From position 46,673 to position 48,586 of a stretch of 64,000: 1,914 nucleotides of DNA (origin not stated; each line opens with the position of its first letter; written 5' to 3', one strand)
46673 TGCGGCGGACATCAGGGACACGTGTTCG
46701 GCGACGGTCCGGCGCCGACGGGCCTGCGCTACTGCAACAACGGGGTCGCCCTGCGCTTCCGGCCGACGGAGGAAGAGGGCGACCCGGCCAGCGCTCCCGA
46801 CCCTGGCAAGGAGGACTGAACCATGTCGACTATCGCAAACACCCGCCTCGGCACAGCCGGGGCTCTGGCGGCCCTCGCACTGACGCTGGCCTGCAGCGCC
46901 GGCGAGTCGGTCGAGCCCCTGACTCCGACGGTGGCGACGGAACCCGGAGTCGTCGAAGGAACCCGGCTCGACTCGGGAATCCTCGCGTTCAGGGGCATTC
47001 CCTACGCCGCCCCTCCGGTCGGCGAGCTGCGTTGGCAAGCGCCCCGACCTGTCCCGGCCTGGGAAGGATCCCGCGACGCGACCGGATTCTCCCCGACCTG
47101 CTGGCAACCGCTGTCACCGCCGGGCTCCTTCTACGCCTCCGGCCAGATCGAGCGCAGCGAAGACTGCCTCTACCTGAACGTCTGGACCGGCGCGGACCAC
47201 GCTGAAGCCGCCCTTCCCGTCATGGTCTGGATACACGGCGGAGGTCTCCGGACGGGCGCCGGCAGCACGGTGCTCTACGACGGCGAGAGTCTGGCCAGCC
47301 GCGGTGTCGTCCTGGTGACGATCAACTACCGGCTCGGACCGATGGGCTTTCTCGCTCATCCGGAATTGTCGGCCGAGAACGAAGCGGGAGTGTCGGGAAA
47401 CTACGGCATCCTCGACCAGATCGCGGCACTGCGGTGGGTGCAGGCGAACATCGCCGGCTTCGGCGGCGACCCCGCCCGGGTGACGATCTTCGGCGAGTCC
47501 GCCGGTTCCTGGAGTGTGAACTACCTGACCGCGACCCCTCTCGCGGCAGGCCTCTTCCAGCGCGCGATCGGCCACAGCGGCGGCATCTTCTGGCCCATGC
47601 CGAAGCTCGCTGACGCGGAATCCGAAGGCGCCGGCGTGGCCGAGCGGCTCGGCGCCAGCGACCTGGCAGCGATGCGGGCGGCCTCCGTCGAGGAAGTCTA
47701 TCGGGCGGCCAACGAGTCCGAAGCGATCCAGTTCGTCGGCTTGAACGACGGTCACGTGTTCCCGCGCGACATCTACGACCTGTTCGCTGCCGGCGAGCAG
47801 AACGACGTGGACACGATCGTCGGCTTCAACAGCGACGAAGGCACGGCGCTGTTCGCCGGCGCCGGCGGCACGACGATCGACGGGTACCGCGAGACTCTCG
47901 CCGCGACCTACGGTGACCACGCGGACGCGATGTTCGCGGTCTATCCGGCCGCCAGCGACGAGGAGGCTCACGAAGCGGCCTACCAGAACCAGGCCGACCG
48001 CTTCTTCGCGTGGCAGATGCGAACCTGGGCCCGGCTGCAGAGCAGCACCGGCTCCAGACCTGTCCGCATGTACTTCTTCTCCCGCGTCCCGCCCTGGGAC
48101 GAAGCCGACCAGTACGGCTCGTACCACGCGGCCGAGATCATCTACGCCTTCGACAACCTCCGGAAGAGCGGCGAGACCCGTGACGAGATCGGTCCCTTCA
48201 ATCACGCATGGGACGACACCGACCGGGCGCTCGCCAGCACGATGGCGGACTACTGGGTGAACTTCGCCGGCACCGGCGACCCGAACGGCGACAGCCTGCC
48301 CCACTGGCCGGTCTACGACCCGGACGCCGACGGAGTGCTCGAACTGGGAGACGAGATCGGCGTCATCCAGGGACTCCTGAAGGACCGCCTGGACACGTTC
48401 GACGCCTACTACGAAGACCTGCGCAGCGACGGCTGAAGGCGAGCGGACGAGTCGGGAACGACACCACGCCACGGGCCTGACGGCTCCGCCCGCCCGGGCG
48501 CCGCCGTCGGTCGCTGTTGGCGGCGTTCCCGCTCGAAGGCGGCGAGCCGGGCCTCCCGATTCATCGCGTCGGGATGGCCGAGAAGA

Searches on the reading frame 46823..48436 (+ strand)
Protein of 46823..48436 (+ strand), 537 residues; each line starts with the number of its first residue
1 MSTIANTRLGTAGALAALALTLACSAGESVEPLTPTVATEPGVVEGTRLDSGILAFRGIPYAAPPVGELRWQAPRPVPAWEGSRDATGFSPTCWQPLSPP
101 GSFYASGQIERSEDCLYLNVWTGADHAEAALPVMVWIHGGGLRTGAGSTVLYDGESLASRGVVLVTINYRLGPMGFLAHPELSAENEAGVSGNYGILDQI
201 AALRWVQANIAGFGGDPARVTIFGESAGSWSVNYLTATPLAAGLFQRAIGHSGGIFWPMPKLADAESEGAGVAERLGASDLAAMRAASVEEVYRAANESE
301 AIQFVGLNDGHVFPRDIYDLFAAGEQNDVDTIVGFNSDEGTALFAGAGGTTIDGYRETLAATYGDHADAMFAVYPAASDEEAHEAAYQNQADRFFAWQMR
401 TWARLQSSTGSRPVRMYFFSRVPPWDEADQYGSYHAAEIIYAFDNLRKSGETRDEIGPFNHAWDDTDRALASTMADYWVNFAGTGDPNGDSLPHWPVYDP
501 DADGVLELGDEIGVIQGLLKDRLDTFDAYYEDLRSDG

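Call 56: search_protein_families(library=pfam, proteins=[window:46823-48436:+], max_evalue=0.00001)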
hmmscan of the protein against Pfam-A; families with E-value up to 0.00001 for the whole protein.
window:46823-48436:+ (537 aa): 2 families
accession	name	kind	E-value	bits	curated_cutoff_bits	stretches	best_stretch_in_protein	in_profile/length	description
PF00135.34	COesterase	-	2e-108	364.1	27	1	35-521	3-510/515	Carboxylesterase family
PF20434.5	BD-FAE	-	1.4e-08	35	26.8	1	126-229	8-100/215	BD-FAE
